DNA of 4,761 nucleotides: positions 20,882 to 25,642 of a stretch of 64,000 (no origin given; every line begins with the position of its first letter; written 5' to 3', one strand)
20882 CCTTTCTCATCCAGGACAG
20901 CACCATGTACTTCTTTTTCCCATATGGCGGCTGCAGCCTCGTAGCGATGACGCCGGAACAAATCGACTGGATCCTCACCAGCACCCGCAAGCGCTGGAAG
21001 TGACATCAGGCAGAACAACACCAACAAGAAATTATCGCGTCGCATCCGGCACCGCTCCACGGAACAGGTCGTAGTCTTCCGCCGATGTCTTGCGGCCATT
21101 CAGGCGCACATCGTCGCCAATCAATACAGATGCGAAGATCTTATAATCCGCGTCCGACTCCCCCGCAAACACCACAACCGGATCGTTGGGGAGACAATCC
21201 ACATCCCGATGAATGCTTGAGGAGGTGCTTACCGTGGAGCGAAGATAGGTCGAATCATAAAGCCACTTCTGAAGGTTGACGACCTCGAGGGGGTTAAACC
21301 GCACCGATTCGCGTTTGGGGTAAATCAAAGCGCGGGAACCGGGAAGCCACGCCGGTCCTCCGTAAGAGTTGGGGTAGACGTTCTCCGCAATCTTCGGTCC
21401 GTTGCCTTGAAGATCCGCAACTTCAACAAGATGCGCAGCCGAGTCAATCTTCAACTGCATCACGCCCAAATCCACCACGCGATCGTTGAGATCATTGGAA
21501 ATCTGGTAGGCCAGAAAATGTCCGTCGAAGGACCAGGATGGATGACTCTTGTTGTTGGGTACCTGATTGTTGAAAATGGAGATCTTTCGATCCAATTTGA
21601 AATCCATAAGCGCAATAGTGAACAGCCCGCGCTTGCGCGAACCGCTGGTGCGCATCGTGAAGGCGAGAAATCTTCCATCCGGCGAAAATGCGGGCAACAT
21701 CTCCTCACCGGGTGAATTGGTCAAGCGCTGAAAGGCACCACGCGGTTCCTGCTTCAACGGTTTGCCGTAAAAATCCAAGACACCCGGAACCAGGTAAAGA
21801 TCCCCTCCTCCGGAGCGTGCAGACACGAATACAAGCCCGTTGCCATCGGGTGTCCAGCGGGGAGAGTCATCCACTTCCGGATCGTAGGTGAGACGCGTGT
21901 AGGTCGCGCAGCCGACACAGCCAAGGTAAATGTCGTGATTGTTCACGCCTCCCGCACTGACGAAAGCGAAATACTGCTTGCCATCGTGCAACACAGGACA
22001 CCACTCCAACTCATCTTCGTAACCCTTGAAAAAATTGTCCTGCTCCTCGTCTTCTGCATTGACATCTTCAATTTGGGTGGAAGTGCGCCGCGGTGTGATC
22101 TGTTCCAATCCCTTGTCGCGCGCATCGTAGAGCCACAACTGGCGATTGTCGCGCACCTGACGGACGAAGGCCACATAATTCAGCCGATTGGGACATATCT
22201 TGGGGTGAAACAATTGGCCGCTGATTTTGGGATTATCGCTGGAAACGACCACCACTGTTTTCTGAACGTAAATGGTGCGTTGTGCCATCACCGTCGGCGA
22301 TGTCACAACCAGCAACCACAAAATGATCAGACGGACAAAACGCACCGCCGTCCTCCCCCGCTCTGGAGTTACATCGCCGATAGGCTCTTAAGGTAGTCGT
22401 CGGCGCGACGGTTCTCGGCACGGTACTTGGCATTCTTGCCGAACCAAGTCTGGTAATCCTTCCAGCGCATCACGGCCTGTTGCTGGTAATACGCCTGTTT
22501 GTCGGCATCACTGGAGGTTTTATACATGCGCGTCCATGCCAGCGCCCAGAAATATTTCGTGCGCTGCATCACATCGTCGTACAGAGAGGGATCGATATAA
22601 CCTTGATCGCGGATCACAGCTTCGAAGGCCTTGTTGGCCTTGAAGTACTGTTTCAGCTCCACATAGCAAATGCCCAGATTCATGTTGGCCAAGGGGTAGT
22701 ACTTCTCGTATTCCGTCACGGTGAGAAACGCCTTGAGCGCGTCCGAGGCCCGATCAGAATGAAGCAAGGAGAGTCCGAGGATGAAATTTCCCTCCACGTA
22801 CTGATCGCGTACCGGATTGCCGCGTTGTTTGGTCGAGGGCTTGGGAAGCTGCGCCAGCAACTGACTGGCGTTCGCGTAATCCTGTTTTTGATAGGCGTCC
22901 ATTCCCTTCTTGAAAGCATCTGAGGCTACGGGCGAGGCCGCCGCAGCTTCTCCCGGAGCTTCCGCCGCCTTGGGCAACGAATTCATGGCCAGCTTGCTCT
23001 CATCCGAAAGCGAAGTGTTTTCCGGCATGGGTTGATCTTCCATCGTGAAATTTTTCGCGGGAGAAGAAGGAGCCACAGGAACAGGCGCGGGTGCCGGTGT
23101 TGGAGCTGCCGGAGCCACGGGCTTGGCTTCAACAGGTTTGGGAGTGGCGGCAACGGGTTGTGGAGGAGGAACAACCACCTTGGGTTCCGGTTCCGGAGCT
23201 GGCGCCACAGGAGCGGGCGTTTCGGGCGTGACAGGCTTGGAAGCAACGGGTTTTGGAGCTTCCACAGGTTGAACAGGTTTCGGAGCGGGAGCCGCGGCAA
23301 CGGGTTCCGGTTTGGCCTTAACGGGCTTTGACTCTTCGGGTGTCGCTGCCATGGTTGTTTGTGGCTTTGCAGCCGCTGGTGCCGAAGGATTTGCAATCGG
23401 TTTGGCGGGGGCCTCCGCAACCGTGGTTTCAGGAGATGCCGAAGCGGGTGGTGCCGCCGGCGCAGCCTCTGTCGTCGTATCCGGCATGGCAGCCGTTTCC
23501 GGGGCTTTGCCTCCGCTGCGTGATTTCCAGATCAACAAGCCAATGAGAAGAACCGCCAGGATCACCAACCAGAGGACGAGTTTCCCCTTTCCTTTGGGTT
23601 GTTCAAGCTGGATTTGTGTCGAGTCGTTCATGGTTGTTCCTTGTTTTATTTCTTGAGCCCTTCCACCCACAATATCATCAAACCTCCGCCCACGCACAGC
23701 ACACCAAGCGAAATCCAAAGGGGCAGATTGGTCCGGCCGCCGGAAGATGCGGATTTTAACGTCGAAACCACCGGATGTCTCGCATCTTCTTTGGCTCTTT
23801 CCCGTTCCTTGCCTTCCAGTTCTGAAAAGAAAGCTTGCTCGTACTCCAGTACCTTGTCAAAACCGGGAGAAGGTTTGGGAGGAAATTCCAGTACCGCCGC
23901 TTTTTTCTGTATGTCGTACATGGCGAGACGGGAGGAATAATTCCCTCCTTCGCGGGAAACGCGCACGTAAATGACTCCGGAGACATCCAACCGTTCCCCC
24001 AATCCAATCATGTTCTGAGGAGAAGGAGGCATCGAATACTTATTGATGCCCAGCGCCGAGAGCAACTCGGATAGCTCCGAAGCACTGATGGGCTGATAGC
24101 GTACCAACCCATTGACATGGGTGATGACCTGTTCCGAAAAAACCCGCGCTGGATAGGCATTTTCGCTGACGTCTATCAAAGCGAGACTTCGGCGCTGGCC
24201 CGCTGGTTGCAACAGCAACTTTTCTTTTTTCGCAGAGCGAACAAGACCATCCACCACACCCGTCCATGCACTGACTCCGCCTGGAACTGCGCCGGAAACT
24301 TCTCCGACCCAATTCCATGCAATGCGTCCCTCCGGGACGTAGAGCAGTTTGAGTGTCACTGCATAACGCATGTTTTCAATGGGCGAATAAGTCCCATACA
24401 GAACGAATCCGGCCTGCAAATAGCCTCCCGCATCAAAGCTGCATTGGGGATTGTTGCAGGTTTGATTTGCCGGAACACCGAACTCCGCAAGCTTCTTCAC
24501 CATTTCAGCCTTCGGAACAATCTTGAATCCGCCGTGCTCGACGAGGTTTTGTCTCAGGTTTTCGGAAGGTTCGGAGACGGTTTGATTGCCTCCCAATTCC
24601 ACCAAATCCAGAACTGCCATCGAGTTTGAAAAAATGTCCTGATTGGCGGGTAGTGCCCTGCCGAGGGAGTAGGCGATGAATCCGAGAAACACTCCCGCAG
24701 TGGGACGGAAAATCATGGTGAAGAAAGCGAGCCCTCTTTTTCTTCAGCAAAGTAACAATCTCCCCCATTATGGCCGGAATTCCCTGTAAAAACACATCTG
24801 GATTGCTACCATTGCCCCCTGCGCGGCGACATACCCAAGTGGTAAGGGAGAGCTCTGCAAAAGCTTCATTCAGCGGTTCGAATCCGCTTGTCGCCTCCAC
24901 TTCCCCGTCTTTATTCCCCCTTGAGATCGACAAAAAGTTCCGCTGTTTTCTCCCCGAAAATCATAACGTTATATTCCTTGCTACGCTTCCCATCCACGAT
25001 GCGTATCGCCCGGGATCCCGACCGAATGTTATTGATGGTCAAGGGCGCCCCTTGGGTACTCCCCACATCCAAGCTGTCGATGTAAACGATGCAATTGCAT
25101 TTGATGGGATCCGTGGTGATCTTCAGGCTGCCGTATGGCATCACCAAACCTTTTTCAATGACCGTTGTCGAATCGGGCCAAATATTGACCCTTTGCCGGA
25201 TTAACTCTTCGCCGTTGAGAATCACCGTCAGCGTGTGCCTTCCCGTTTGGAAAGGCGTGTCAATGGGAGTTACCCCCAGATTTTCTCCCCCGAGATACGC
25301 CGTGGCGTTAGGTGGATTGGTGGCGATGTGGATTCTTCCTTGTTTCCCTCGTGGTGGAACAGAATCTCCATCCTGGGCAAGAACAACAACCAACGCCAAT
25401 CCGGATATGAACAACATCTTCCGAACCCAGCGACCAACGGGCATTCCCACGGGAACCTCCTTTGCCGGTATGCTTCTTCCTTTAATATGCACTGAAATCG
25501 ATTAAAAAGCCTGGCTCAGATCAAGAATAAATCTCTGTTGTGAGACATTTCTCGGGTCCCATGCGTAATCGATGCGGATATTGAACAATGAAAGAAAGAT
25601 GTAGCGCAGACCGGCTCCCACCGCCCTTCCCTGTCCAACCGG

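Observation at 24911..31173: TamB-like / Omp85 pair in inverted order with a PEGA-domain protein as third gene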

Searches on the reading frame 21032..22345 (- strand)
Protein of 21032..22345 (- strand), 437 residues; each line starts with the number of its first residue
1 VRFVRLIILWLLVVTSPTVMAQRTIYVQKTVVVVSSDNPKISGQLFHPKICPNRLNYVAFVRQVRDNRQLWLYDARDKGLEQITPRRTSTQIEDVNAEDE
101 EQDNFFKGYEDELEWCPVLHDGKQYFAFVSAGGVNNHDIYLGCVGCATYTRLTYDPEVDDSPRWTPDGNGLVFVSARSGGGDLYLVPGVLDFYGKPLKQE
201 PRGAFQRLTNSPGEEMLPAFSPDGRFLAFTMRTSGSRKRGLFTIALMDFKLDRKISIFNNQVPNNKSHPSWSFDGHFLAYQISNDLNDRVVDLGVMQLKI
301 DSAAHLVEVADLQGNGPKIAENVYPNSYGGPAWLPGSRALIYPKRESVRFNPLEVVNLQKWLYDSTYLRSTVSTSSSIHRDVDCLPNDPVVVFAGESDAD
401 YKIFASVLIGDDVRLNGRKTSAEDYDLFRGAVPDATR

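Call 35: search_protein_families(library=pfam, proteins=[window:21032-22345:-], max_evalue=0.01)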
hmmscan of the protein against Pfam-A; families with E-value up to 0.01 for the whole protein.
window:21032-22345:- (437 aa): 2 families
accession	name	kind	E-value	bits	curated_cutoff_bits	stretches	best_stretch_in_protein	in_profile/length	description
PF07676.18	PD40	-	1.4e-16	60.4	20.9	2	206-234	2-30/38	WD40-like Beta Propeller Repeat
PF00930.27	DPPIV_N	-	0.00033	20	22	0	203-230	33-60/354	Dipeptidyl peptidase IV (DPP IV) N-terminal region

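Call 46: search_protein_families(library=ncbifam, proteins=[window:21032-22345:-], max_evalue=0.01)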
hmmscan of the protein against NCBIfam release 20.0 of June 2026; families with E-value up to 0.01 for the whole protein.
window:21032-22345:- (437 aa): 5 families
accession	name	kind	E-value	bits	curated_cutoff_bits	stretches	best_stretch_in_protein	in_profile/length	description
TIGR02800.1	propeller_TolB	equivalog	3.7e-22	78.8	343.15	1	121-286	245-388/418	Tol-Pal system beta propeller repeat protein TolB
NF002183.0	PRK01029.1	equivalog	3.4e-12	46.1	405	1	159-287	283-394/429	Tol-Pal system protein TolB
NF053518.1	DipepPtdsDpp5Prph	equivalog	5.3e-05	21.9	900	1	163-301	201-335/655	dipeptidyl-peptidase Dpp5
NF033523.0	lasso_peptidase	equivalog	0.00048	19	400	0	218-236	93-111/638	Atxe2 family lasso peptide isopeptidase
NF003124.0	PRK04043.1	equivalog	0.0026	16.6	428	0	121-184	243-304/419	Tol-Pal system protein TolB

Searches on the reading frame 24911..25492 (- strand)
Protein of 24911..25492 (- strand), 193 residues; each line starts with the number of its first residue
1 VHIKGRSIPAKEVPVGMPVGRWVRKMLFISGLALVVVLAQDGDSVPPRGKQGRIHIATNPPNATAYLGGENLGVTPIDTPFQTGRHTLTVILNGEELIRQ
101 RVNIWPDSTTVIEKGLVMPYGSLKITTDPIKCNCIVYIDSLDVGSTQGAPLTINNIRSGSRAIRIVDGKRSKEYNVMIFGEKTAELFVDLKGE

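Call 4: search_protein_families(library=pfam, proteins=[window:24911-25492:-], max_evalue=0.1)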
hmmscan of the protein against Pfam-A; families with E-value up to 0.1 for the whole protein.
window:24911-25492:- (193 aa): 1 family
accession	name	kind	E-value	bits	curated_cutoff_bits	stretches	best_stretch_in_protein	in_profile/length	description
PF08308.17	PEGA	-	2.7e-15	56.5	20.8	2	52-114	2-65/71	PEGA domain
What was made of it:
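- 24911..25450 (-): PEGA gene (179 aa from GTG 25450; the longest ORF reaches 25492): Sec signal peptide, invariant mature N-terminal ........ motif and two PEGA beta-sandwich domains. Pfam PEGA scores 56.5 bits over 2 stretches (call 4).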

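Call 5: search_protein_families(library=ncbifam, proteins=[window:24911-25492:-], max_evalue=0.1)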
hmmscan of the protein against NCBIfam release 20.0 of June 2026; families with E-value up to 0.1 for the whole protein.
window:24911-25492:- (193 aa): 1 family
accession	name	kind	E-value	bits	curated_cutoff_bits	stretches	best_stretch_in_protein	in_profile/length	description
NF047815.1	LIC10124_lipo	equivalog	0.03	12.9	650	1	51-147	197-294/516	LIC10124 family lipoprotein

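Call 21: search_solved_structures(query=window:24911-25492:-, max_evalue=1)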
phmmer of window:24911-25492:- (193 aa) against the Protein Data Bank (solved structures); distinct sequences matched with E-value up to 1: 4.
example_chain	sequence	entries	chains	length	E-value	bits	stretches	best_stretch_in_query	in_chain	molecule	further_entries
7w18_A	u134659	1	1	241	0.86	12.2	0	83-122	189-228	Alginate lyase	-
7mfk_A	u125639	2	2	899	0.9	12.1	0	127-190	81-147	Alpha-N-acetylglucosaminidase family protein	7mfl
2vc9_A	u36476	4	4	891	0.94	12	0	127-190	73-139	ALPHA-N-ACETYLGLUCOSAMINIDASE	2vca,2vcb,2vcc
4a4a_A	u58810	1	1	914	0.96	12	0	127-190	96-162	ALPHA-N-ACETYLGLUCOSAMINIDASE FAMILY PROTEIN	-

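Call 32: find_homologous_proteins(query=window:24911-25450:-, max_evalue=0.001)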
Query window:24911-25450:- (179 aa): 30 proteins with E <= 0.001 among 133 candidates.
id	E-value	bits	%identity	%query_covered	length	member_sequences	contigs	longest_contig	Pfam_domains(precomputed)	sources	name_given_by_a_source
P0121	1.4e-114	398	100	100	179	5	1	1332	PF08308.18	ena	-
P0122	5.7e-66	239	67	91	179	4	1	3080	PF08308.18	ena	-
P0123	6.7e-60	220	57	100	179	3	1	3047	PF08308.18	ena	-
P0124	2.1e-57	211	58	94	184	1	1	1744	PF08308.18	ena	-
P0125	5.9e-57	210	55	97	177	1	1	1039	PF08308.18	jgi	jgi:hypothetical protein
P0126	1.3e-55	206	54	100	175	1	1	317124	PF08308.18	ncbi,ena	-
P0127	1.5e-55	205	56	97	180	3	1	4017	PF08308.18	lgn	-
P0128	2.4e-55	205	58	92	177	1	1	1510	PF08308.18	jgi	jgi:hypothetical protein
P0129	1.5e-53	199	53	96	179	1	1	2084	PF08308.18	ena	-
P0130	2.6e-53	198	52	100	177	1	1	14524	PF08308.18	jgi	-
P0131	9.9e-53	196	53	92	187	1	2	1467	PF08308.18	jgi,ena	jgi:hypothetical protein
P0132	2.2e-52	195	55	92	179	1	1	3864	PF08308.18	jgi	jgi:hypothetical protein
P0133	5.3e-49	184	58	83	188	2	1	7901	PF08308.18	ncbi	-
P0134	3.1e-46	175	53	92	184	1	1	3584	PF08308.18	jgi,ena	-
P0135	5.2e-46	174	50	95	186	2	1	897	PF08308.18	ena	-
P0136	9.2e-46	173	62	71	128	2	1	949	PF08308.18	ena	-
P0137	7.1e-45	171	52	93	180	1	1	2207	PF08308.18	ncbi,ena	-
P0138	8.4e-45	170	49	91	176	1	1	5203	PF08308.18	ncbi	-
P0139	9.3e-45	170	54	85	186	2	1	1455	PF08308.18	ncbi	-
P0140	2.4e-44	169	61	71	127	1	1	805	PF08308.18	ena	-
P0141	4.0e-44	168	52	82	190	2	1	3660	PF08308.18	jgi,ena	-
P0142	6.2e-44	168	54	85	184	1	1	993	PF08308.18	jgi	jgi:hypothetical protein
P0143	2.7e-43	165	50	96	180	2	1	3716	PF08308.18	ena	-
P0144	8.6e-43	164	52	87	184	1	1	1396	PF08308.18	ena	-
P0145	9.0e-43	164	49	97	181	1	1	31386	PF08308.18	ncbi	-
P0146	2.3e-42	162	47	96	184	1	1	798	PF08308.18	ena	-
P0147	3.2e-42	162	48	92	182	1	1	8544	PF08308.18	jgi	jgi:hypothetical protein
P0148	7.1e-40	154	51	86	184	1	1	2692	PF08308.18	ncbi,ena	-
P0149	5.1e-39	152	46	94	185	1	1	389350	PF08308.18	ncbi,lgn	-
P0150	4.6e-37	145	51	82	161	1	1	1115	PF08308.18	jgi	jgi:hypothetical protein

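Call 52: find_encoding_contigs(protein=P0138, flank=6000, max_places=3)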
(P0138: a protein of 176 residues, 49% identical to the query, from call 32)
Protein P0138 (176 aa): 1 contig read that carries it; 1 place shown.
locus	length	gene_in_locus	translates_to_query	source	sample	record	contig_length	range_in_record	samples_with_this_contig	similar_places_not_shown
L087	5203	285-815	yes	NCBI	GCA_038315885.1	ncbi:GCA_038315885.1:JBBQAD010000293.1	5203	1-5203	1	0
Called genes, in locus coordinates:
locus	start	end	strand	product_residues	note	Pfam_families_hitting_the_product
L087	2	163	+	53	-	?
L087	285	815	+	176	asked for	PF08308:PEGA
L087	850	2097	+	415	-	-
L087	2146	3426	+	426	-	-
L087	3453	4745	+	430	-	PF00930:DPPIV_N (faint), PF26550:Tricorn_2nd (weak), PF26549:Tricorn_N, PF07676:PD40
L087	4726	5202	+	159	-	?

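Call 53: find_encoding_contigs(protein=P0137, flank=6000, max_places=3)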
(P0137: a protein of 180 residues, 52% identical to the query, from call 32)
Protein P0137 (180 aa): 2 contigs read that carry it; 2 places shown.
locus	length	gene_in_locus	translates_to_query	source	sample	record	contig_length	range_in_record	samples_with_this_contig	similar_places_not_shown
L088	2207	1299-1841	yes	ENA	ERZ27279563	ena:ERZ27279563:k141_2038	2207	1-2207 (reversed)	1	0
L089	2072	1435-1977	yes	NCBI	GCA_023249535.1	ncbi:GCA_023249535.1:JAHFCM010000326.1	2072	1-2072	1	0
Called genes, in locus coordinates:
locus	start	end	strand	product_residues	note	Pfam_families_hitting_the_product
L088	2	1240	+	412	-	?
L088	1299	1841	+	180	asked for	PF08308:PEGA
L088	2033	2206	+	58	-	?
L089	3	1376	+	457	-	?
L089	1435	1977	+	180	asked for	PF08308:PEGA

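Call 59: predict_structure(alignment_id=A2)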
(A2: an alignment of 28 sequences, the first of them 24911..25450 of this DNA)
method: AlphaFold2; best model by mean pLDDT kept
length: 179 residues; sequences in the alignment: 28
mean_pLDDT: 88.3   pTM: 0.67
mean pLDDT of the five models: 88.3, 88.3, 87.5, 87.5, 87.4
residues with pLDDT >= 90: 137; 70-90: 12; 50-70: 16; < 50: 14
segments of 3 or more residues with pLDDT < 50: 1-3, 7-9, 20-27
pLDDT, mean of each block of 10 residues (from residue 1): 49 55 52 92 97 98 98 97 96 97 96 93 98 94 97 96 97 88
secondary structure, 60 per line:
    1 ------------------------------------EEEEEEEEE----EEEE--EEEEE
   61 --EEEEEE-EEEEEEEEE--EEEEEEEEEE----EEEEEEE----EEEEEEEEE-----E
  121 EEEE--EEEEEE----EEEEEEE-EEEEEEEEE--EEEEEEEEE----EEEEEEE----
elements in order: E37-45 E50-53 E56-60 E63-68 E70-78 E81-90 E95-101 E106-114 E120-124 E127-132 E137-143 E145-153 E156-164 E169-175
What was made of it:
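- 24911..25450 (-): The AF2 model has pLDDT 88.3 and two beta-sandwiches (call 59).
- On PEGA domain protein (Pfam PF08308): The AF2 model shows two beta-sandwiches (call 59).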

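Call 64: fold_search(model_id=the predicted structure, library=pdb)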
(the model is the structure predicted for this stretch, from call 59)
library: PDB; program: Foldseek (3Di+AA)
matches with E <= 10: 1052; with E <= 0.001: 8
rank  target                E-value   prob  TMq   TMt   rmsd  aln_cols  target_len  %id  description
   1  6fwv_A                5.4e-05  1.00  0.33  0.14   9.5       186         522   13  The Bacillus anthracis TIE protein (released 2018-08-08)
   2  3phs                  6.7e-05  1.00  0.33  0.27  12.8       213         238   10  Crystal Structure of GBS52, the minor pilin in gram-positive pathogen Streptococcus agalactiae (released 2010-11-17)
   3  7s8u                  1.1e-04  1.00  0.31  0.09  16.1       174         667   10  Cryo-EM structure of a mammalian peptide transporter (PepT1/slc15a1) in nanodisc (released 2022-07-20)
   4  2zyr_B                5.8e-04  1.00  0.34  0.14  17.2       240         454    7  A. Fulgidus lipase with fatty acid fragment and magnesium (released 2009-06-16)
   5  8tku_G                5.8e-04  0.98  0.22  0.20  17.5       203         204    7  ZIG-4-INS-6 complex, primitive monoclinic form (released 2024-08-28)
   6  10ps                  7.5e-04  1.00  0.31  0.12  12.3       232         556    9  Crystal structure of SdrD A2-A3-B1-B2 domains from Staphylococcus aureus JH1 (released 2026-02-11)
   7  6fb3_A                9.3e-04  0.77  0.19  0.03  17.9       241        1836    9  Teneurin 2 Partial Extracellular Domain (released 2018-03-28)
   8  7ysu_E                9.8e-04  0.93  0.22  0.19  19.9       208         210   12  Cryo-EM Structure of FGF23-FGFR3c-aKlotho-HS Quaternary Complex (released 2023-04-19)
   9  8tk9_A                1.6e-03  0.95  0.23  0.21  17.5       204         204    7  ZIG-4-INS-6 complex, tetragonal form (released 2024-08-28)
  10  3lcy_C                1.9e-03  0.75  0.19  0.17  18.0       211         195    8  Titin Ig tandem domains A164-A165 (released 2011-05-25)
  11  4cgt                  2.0e-03  0.98  0.26  0.09  14.1       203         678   10  DELETION MUTANT DELTA(145-150), F151D OF CYCLODEXTRIN GLYCOSYLTRANSFERASE (released 1998-08-12)
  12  5vkm_A                2.7e-03  0.90  0.22  0.14  20.6       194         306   10  Crystal structure of human CD22 Ig domains 1-3 in complex with alpha 2-6 sialyllactose (released 2017-10-04)
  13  4jcl                  3.0e-03  0.99  0.27  0.09  12.2       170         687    9  Crystal structure of Alpha-CGT from Paenibacillus macerans at 1.7 Angstrom resolution (released 2014-02-26)
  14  3pay_D                3.1e-03  1.00  0.38  0.24   9.7       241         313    8  Crystal structure of a putative adhesin (BACOVA_04077) from Bacteroides ovatus at 2.50 A resolution (released 2010-11-10)
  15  4oq1                  3.3e-03  0.99  0.34  0.22   9.2       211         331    6  Structure of the Streptococcal ancillary pilin (released 2014-04-23)
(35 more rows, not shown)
